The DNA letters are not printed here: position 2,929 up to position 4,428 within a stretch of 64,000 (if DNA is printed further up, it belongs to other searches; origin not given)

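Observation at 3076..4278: HU-like DNA-binding domain fused to a FlhG/MinD-type ATPase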

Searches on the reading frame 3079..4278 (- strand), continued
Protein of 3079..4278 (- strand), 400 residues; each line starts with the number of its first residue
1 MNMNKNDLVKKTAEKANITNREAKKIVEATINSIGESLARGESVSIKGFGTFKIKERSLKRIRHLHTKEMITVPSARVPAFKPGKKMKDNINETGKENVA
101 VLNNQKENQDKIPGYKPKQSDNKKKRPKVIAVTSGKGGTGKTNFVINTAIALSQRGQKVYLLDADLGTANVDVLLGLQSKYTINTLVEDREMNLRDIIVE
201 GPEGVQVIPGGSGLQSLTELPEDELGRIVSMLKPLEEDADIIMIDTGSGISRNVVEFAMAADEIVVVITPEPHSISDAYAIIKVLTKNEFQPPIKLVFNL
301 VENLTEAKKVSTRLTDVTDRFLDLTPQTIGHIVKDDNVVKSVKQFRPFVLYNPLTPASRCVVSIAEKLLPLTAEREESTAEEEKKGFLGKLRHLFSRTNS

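Call 53: search_protein_families(library=pfam, proteins=[P0059, P0087, P0128, P0140, P0174, P0207, P0146, P0149, P0161, P0211], max_evalue=0.001)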
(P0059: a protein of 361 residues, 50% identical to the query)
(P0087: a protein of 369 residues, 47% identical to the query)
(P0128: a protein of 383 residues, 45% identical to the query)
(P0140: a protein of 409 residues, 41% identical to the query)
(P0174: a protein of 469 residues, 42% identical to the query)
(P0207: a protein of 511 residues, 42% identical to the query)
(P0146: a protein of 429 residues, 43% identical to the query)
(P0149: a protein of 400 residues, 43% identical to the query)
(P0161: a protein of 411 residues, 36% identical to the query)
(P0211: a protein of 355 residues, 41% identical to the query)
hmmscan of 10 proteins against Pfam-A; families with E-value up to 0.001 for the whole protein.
P0059 (361 aa): 7 families
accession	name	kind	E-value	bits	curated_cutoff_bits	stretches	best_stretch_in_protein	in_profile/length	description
PF13614.12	AAA_31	-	1.8e-18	67.5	27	1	96-262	1-173/177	AAA domain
PF01656.29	CbiA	-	2e-16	60.5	25.4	1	99-315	1-124/125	CobQ/CobB/MinD/ParA nucleotide binding domain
PF10609.15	ParA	-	4e-16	59.6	27.1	1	96-336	3-245/246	NUBPL iron-transfer P-loop NTPase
PF12945.12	PilZNR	-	4.8e-10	39.8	23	1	3-84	1-85/85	Flagellar protein YcgR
PF02374.21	ArsA_ATPase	-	4.5e-06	26.5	24.3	1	101-134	5-38/305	Anion-transporting ATPase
PF00142.24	Fer4_NifH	-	0.00031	20.7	25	0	103-179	6-87/271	4Fe-4S iron sulfur cluster binding proteins, NifH/frxC family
PF06564.18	CBP_BcsQ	-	0.00038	20.5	21.3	1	97-242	2-151/234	Cellulose biosynthesis protein BcsQ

P0087 (369 aa): 9 families
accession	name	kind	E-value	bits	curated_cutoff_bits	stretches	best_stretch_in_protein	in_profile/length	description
PF13614.12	AAA_31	-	2.1e-22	80.4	27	1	102-269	2-175/177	AAA domain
PF10609.15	ParA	-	6.5e-18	65.5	27.1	1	102-341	4-245/246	NUBPL iron-transfer P-loop NTPase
PF01656.29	CbiA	-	4.2e-15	56.2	25.4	1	104-317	1-121/125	CobQ/CobB/MinD/ParA nucleotide binding domain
PF12945.12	PilZNR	-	1.8e-10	41.2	23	1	9-90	1-85/85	Flagellar protein YcgR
PF00142.24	Fer4_NifH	-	3.1e-10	40.4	25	1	108-266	6-173/271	4Fe-4S iron sulfur cluster binding proteins, NifH/frxC family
PF02374.21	ArsA_ATPase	-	1.4e-08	34.7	24.3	1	106-139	5-38/305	Anion-transporting ATPase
PF06564.18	CBP_BcsQ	-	6.6e-08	32.8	21.3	1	104-340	4-232/234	Cellulose biosynthesis protein BcsQ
PF09140.17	MipZ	-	6.7e-08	32.6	20.7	1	103-250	2-135/262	ATPase MipZ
PF07015.17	VirC1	-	0.00045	20.1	24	0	103-139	3-39/231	VirC1 protein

P0128 (383 aa): 9 families
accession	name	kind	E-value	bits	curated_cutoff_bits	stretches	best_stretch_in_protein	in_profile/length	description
PF01656.29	CbiA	-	1.4e-19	70.8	25.4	1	119-334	1-123/125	CobQ/CobB/MinD/ParA nucleotide binding domain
PF13614.12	AAA_31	-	2.1e-19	70.6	27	1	117-282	2-173/177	AAA domain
PF10609.15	ParA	-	1.5e-16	61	27.1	1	117-356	4-245/246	NUBPL iron-transfer P-loop NTPase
PF12945.12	PilZNR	-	6.2e-12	45.9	23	1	21-102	3-85/85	Flagellar protein YcgR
PF00142.24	Fer4_NifH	-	1.6e-09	38.1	25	1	123-199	6-87/271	4Fe-4S iron sulfur cluster binding proteins, NifH/frxC family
PF06564.18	CBP_BcsQ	-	1.1e-08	35.3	21.3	1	118-355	3-232/234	Cellulose biosynthesis protein BcsQ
PF02374.21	ArsA_ATPase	-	2.4e-07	30.7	24.3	1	121-154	5-38/305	Anion-transporting ATPase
PF09140.17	MipZ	-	2.6e-06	27.4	20.7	1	118-245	2-118/262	ATPase MipZ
PF07015.17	VirC1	-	4e-05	23.5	24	0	118-154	3-39/231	VirC1 protein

P0140 (409 aa): 7 families
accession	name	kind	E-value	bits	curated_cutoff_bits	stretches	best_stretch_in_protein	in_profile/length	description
PF10609.15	ParA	-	1.4e-17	64.4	27.1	1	144-382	4-244/246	NUBPL iron-transfer P-loop NTPase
PF01656.29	CbiA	-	1.5e-13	51.3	25.4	1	146-357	1-119/125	CobQ/CobB/MinD/ParA nucleotide binding domain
PF13614.12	AAA_31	-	1.6e-13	51.5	27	1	143-301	1-165/177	AAA domain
PF02374.21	ArsA_ATPase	-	2.7e-05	24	24.3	1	146-181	4-38/305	Anion-transporting ATPase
PF00142.24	Fer4_NifH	-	4.3e-05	23.6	25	1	146-182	3-38/271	4Fe-4S iron sulfur cluster binding proteins, NifH/frxC family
PF09140.17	MipZ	-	8.7e-05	22.4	20.7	1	145-285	2-128/262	ATPase MipZ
PF06564.18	CBP_BcsQ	-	0.00025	21.1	21.3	1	145-380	3-230/234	Cellulose biosynthesis protein BcsQ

P0174 (469 aa): 7 families
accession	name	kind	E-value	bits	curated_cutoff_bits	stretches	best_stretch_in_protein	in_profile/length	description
PF10609.15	ParA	-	6.1e-21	75.4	27.1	2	198-251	3-56/246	NUBPL iron-transfer P-loop NTPase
PF13614.12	AAA_31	-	1.1e-16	61.7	27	1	199-358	2-167/177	AAA domain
PF01656.29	CbiA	-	6.9e-16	58.8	25.4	1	201-417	1-124/125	CobQ/CobB/MinD/ParA nucleotide binding domain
PF00142.24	Fer4_NifH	-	1.4e-10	41.6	25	1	201-440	3-246/271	4Fe-4S iron sulfur cluster binding proteins, NifH/frxC family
PF06564.18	CBP_BcsQ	-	4.2e-08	33.5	21.3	1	199-437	2-232/234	Cellulose biosynthesis protein BcsQ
PF02374.21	ArsA_ATPase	-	2.3e-07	30.8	24.3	1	203-236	5-38/305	Anion-transporting ATPase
PF09140.17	MipZ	-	1.7e-05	24.7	20.7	1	200-335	2-126/262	ATPase MipZ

P0207 (511 aa): 7 families
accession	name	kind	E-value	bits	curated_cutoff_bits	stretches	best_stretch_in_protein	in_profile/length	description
PF10609.15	ParA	-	4.5e-22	79.1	27.1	2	234-286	3-55/246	NUBPL iron-transfer P-loop NTPase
PF01656.29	CbiA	-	2.1e-17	63.7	25.4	1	237-453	1-124/125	CobQ/CobB/MinD/ParA nucleotide binding domain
PF13614.12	AAA_31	-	5.1e-17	62.8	27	1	234-391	1-164/177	AAA domain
PF00142.24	Fer4_NifH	-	8.7e-09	35.7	25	1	237-317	3-87/271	4Fe-4S iron sulfur cluster binding proteins, NifH/frxC family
PF02374.21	ArsA_ATPase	-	3.9e-07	30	24.3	1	239-272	5-38/305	Anion-transporting ATPase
PF06564.18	CBP_BcsQ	-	5.6e-07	29.8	21.3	1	235-472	2-231/234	Cellulose biosynthesis protein BcsQ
PF09140.17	MipZ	-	0.00045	20.1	20.7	0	236-282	2-48/262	ATPase MipZ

P0146 (429 aa): 7 families
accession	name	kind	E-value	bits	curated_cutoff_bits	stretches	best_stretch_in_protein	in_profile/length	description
PF10609.15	ParA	-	1.6e-19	70.7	27.1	1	5-246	4-245/246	NUBPL iron-transfer P-loop NTPase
PF01656.29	CbiA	-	1.5e-15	57.7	25.4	1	7-225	1-124/125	CobQ/CobB/MinD/ParA nucleotide binding domain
PF13614.12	AAA_31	-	2.2e-15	57.5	27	1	4-163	1-164/177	AAA domain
PF00142.24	Fer4_NifH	-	1.6e-08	34.8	25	1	11-250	6-248/271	4Fe-4S iron sulfur cluster binding proteins, NifH/frxC family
PF06564.18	CBP_BcsQ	-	2.9e-05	24.1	21.3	1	6-244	3-231/234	Cellulose biosynthesis protein BcsQ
PF02374.21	ArsA_ATPase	-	8.7e-05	22.3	24.3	1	5-41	2-37/305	Anion-transporting ATPase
PF07015.17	VirC1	-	0.00028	20.7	24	0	5-42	2-39/231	VirC1 protein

P0149 (400 aa): 8 families
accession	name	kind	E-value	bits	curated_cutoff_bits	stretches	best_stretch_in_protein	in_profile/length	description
PF10609.15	ParA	-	1.5e-18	67.5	27.1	1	3-241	4-245/246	NUBPL iron-transfer P-loop NTPase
PF13614.12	AAA_31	-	9.8e-17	61.9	27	1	3-158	2-164/177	AAA domain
PF01656.29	CbiA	-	3e-14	53.5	25.4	1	5-221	1-125/125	CobQ/CobB/MinD/ParA nucleotide binding domain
PF06564.18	CBP_BcsQ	-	5.8e-08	33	21.3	1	4-240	3-232/234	Cellulose biosynthesis protein BcsQ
PF00142.24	Fer4_NifH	-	6.2e-08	32.9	25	1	9-243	6-246/271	4Fe-4S iron sulfur cluster binding proteins, NifH/frxC family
PF02374.21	ArsA_ATPase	-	1.7e-06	27.9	24.3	1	7-40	5-38/305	Anion-transporting ATPase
PF07015.17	VirC1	-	0.00038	20.3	24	0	4-40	3-39/231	VirC1 protein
PF09140.17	MipZ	-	0.00088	19.1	20.7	0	4-150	2-135/262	ATPase MipZ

P0161 (411 aa): 8 families
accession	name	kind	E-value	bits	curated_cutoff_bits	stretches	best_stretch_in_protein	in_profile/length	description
PF13614.12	AAA_31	-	5.6e-19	69.2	27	1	18-173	4-165/177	AAA domain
PF00216.26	Bac_DNA_binding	-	4.4e-15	56.1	22.4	1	320-407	2-89/90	Bacterial DNA-binding protein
PF10609.15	ParA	-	3.1e-14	53.5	27.1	1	17-255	5-245/246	NUBPL iron-transfer P-loop NTPase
PF01656.29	CbiA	-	4.5e-14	52.9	25.4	1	20-234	3-124/125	CobQ/CobB/MinD/ParA nucleotide binding domain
PF00142.24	Fer4_NifH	-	2.1e-07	31.1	25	1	23-259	7-248/271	4Fe-4S iron sulfur cluster binding proteins, NifH/frxC family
PF06564.18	CBP_BcsQ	-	5.5e-07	29.8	21.3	1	19-252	5-230/234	Cellulose biosynthesis protein BcsQ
PF02374.21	ArsA_ATPase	-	1.9e-05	24.5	24.3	1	21-53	6-38/305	Anion-transporting ATPase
PF09140.17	MipZ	-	0.00011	22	20.7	1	20-171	5-142/262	ATPase MipZ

P0211 (355 aa): 9 families
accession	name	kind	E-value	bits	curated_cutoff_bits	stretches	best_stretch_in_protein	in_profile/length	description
PF13614.12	AAA_31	-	3.1e-24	86.3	27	1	21-176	2-163/177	AAA domain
PF10609.15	ParA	-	3.8e-20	72.8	27.1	1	20-260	3-245/246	NUBPL iron-transfer P-loop NTPase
PF01656.29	CbiA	-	8.9e-16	58.4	25.4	1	23-239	1-124/125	CobQ/CobB/MinD/ParA nucleotide binding domain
PF00142.24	Fer4_NifH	-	6.6e-10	39.3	25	1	27-264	6-248/271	4Fe-4S iron sulfur cluster binding proteins, NifH/frxC family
PF06564.18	CBP_BcsQ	-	6.1e-09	36.2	21.3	1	22-259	3-232/234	Cellulose biosynthesis protein BcsQ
PF09140.17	MipZ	-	5.4e-06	26.3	20.7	1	22-145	2-114/262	ATPase MipZ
PF02374.21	ArsA_ATPase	-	8.8e-06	25.6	24.3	1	25-58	5-38/305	Anion-transporting ATPase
PF00216.26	Bac_DNA_binding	-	6.7e-05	23.5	22.4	1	287-341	2-52/90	Bacterial DNA-binding protein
PF07015.17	VirC1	-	0.00052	19.9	24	0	21-58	2-39/231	VirC1 protein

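Call 56: find_homologous_proteins(query=P0161, max_evalue=1e-20)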
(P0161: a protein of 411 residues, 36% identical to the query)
Query P0161 (411 aa): 6618 proteins with E <= 1e-20 among 8000 candidates; the best 120 are listed.
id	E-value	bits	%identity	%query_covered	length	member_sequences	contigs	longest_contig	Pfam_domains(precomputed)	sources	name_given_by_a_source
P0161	1.4e-260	882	100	100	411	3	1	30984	PF00142.25,PF10609.16,PF01656.30,PF13614.13,PF06564.19,PF02374.22,PF00216.27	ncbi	-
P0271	7.2e-175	600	77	73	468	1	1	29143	PF00142.25,PF10609.16,PF18291.7,PF01656.30,PF13614.13,PF09140.18,PF06564.19,PF02374.22,PF00216.27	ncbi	-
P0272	7.7e-151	521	63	100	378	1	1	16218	PF10609.16,PF01656.30,PF13614.13,PF09140.18,PF02374.22,PF00216.27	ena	-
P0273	3.7e-112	393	50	100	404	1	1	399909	PF10609.16,PF01656.30,PF13614.13,PF09140.18,PF06564.19,PF02374.22,PF00216.27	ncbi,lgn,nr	ncbi:MAG: AAA family ATPase [bacterium]|nr:AAA family ATPase [bacterium]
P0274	2.4e-111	391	50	100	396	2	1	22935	PF10609.16,PF01656.30,PF13614.13,PF09140.18,PF06564.19,PF02374.22,PF00216.27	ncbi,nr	ncbi:MAG: AAA family ATPase [bacterium]|nr:AAA family ATPase [bacterium]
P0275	1.5e-84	303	41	97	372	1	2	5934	PF00142.25,PF10609.16,PF01656.30,PF13614.13,PF09140.18,PF06564.19,PF02374.22,PF00216.27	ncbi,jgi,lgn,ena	-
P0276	6.1e-70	254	45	63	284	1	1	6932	PF00142.25,PF10609.16,PF01656.30,PF13614.13,PF09140.18,PF06564.19,PF02374.22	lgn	-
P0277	6.2e-69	251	49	61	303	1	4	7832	PF00142.25,PF10609.16,PF01656.30,PF13614.13,PF09140.18,PF06564.19,PF02374.22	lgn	-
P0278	2.0e-67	246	47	61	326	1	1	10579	PF00142.25,PF10609.16,PF01656.30,PF13614.13,PF09140.18,PF06564.19,PF02374.22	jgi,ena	jgi:flagellar biosynthesis protein FlhG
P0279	3.0e-67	246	46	61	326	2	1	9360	PF00142.25,PF10609.16,PF01656.30,PF13614.13,PF09140.18,PF06564.19,PF02374.22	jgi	jgi:flagellar biosynthesis protein FlhG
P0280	7.9e-67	244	43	66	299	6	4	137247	PF00142.25,PF10609.16,PF01656.30,PF13614.13,PF06564.19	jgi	-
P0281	1.2e-66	244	46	60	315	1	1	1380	PF00142.25,PF10609.16,PF01656.30,PF13614.13,PF09140.18,PF06564.19,PF02374.22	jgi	jgi:flagellar biosynthesis protein FlhG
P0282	1.2e-66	244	43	67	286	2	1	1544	PF00142.25,PF10609.16,PF01656.30,PF13614.13,PF09140.18,PF06564.19,PF02374.22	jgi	-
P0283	1.7e-66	243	46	59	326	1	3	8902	PF00142.25,PF10609.16,PF01656.30,PF13614.13,PF09140.18,PF06564.19,PF02374.22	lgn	-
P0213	1.7e-66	243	45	63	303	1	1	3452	PF00142.25,PF10609.16,PF01656.30,PF13614.13,PF09140.18,PF06564.19,PF02374.22,PF13481.13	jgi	-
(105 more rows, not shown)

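Call 57: find_encoding_contigs(protein=P0273, flank=8000, max_places=1)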
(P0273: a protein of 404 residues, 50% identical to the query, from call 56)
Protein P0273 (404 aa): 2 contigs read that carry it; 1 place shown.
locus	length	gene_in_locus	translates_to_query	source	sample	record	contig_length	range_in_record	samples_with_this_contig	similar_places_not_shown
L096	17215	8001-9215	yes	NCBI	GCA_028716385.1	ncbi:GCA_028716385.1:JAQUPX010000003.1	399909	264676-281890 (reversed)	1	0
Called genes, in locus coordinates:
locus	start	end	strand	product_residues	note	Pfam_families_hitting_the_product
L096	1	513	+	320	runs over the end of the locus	PF02154:FliM, PF01052:FliMN_C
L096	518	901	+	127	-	PF28396:SepQ_C (weak), PF01052:FliMN_C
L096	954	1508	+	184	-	PF04347:FliO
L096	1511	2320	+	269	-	PF00813:FliP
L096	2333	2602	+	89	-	PF01313:Bac_export_3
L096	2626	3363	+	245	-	PF01311:Bac_export_1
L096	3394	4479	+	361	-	PF01312:Bac_export_2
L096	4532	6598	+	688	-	PF00771:FHIPEP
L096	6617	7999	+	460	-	PF00004:AAA (faint), PF04851:ResIII (weak), PF00448:SRP54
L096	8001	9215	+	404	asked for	PF01656:CbiA, PF02374:ArsA_ATPase (faint), PF06564:CBP_BcsQ (weak), PF09140:MipZ, PF10609:ParA, PF13614:AAA_31, PF00216:Bac_DNA_binding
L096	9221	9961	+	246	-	PF04542:Sigma70_r2, PF04539:Sigma70_r3, PF08281:Sigma70_r4_2, PF04545:Sigma70_r4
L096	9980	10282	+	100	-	-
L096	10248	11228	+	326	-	PF19610:DUF6115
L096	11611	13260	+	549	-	PF13229:Beta_helix, PF05048:NosD, PF18962:Por_Secre_tail (faint), PF28492:Beta_helix_4, PF13229:Beta_helix, PF05048:NosD, PF13229:Beta_helix, PF13860:FlgD_ig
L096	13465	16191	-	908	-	PF24981:Beta-prop_ATRN-LZTR1 (weak), PF24681:Kelch_KLHDC2_KLHL20_DRC7, PF13418:Beta-prop_TYW4 (weak), PF13964:Beta-prop_Calicin (weak), PF13415:Beta-prop_FBX42 (weak), PF13418:Beta-prop_TYW4, PF24681:Kelch_KLHDC2_KLHL20_DRC7, PF18962:Por_Secre_tail, +8 more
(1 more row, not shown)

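Call 61: search_protein_families(library=ncbifam, proteins=[L052:5983-6726:+, L086:3283-4059:+, L058:29-766:+, L081:1512-2243:+, L032:5986-6762:+, L030:5995-6777:+, L025:1384-2229:+, P0059, P0161], max_evalue=1e-20)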
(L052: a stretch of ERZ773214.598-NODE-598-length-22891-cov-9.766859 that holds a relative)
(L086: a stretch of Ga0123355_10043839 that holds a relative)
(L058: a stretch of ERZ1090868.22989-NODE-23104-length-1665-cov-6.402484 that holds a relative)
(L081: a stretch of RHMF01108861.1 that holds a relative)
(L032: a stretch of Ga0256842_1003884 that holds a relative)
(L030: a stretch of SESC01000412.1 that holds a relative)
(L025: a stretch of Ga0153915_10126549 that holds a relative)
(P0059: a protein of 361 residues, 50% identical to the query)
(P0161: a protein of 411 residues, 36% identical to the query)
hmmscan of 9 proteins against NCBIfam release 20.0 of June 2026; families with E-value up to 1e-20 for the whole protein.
L052:5983-6726:+ (248 aa): 3 families
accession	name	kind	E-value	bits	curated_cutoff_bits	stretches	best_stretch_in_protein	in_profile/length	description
TIGR01968.1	minD_bact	equivalog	9.6e-71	238.2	212.9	1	7-243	2-238/261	septum site-determining protein MinD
NF008079.0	PRK10818.1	equivalog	6.2e-43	147.1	508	1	5-241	1-246/270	septum site-determining protein MinD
TIGR01969.1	minD_arch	subfamily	9.1e-33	113.5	201.75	1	9-226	3-214/251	cell division ATPase MinD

L086:3283-4059:+ (259 aa): 3 families
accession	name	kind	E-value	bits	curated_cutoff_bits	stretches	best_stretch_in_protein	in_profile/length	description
TIGR01968.1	minD_bact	equivalog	8.2e-63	212.2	212.9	1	16-258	2-245/261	septum site-determining protein MinD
NF008079.0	PRK10818.1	equivalog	4.2e-40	137.8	508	1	14-257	1-254/270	septum site-determining protein MinD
TIGR01969.1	minD_arch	subfamily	2.2e-38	131.9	201.75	1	17-253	2-234/251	cell division ATPase MinD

L058:29-766:+ (246 aa): 3 families
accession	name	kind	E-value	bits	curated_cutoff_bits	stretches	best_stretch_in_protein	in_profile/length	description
TIGR01968.1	minD_bact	equivalog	2.3e-69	233.7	212.9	1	4-245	3-246/261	septum site-determining protein MinD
NF008079.0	PRK10818.1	equivalog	2.8e-40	138.4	508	1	1-241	1-252/270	septum site-determining protein MinD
TIGR01969.1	minD_arch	subfamily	3.7e-38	131.1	201.75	1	4-238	2-233/251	cell division ATPase MinD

L081:1512-2243:+ (244 aa): 3 families
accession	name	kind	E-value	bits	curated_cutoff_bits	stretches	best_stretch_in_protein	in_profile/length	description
TIGR01968.1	minD_bact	equivalog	5e-66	222.7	212.9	1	3-243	2-246/261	septum site-determining protein MinD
NF008079.0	PRK10818.1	equivalog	1.3e-38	132.9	508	1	1-240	1-253/270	septum site-determining protein MinD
TIGR01969.1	minD_arch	subfamily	7.2e-38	130.2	201.75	1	4-238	2-235/251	cell division ATPase MinD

L032:5986-6762:+ (259 aa): 4 families
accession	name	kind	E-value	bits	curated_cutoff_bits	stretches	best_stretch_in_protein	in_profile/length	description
TIGR01969.1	minD_arch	subfamily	2.3e-111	370.9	201.75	1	6-244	1-239/251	cell division ATPase MinD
TIGR01968.1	minD_bact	equivalog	5.5e-45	153.7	212.9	1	5-244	1-245/261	septum site-determining protein MinD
NF008079.0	PRK10818.1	equivalog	1.1e-31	110.2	508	1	4-252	1-267/270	septum site-determining protein MinD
TIGR03371.1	cellulose_yhjQ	equivalog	3.9e-24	85.5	157.85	1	6-233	2-239/246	cellulose biosynthesis protein BcsQ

L030:5995-6777:+ (261 aa): 3 families
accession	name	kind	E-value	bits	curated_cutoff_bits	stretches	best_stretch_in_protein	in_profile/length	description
TIGR01969.1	minD_arch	subfamily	1.1e-98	329.4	201.75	1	4-253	2-250/251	cell division ATPase MinD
TIGR01968.1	minD_bact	equivalog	1.7e-41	142.3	212.9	1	3-253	2-258/261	septum site-determining protein MinD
NF008079.0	PRK10818.1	equivalog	1.3e-26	93.5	508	1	1-251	1-266/270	septum site-determining protein MinD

L025:1384-2229:+ (282 aa): 4 families
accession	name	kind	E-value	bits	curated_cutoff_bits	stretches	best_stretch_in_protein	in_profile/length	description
TIGR01969.1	minD_arch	subfamily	8e-96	320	201.75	1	24-274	2-250/251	cell division ATPase MinD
TIGR01968.1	minD_bact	equivalog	8.8e-43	146.5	212.9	1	23-275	2-259/261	septum site-determining protein MinD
NF008079.0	PRK10818.1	equivalog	1.6e-27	96.6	508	1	21-273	1-267/270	septum site-determining protein MinD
TIGR01007.1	eps_fam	subfamily_domain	3.5e-21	75.7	108.05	1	13-196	9-194/204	polysaccharide biosynthesis tyrosine autokinase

P0059 (361 aa): 2 families
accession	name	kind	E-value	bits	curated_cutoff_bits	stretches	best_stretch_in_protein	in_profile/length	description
TIGR01969.1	minD_arch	subfamily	4.3e-44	150.6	201.75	1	98-352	2-246/251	cell division ATPase MinD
TIGR01968.1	minD_bact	equivalog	5e-36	124.4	212.9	1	97-359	2-261/261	septum site-determining protein MinD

P0161 (411 aa): 3 families
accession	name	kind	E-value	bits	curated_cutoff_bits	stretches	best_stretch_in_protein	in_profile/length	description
TIGR01969.1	minD_arch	subfamily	4.6e-45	153.7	201.75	1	17-272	2-249/251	cell division ATPase MinD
TIGR01968.1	minD_bact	equivalog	1.2e-33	116.5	212.9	1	18-256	4-237/261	septum site-determining protein MinD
NF008079.0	PRK10818.1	equivalog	8.5e-22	77.7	508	1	18-239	5-231/270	septum site-determining protein MinD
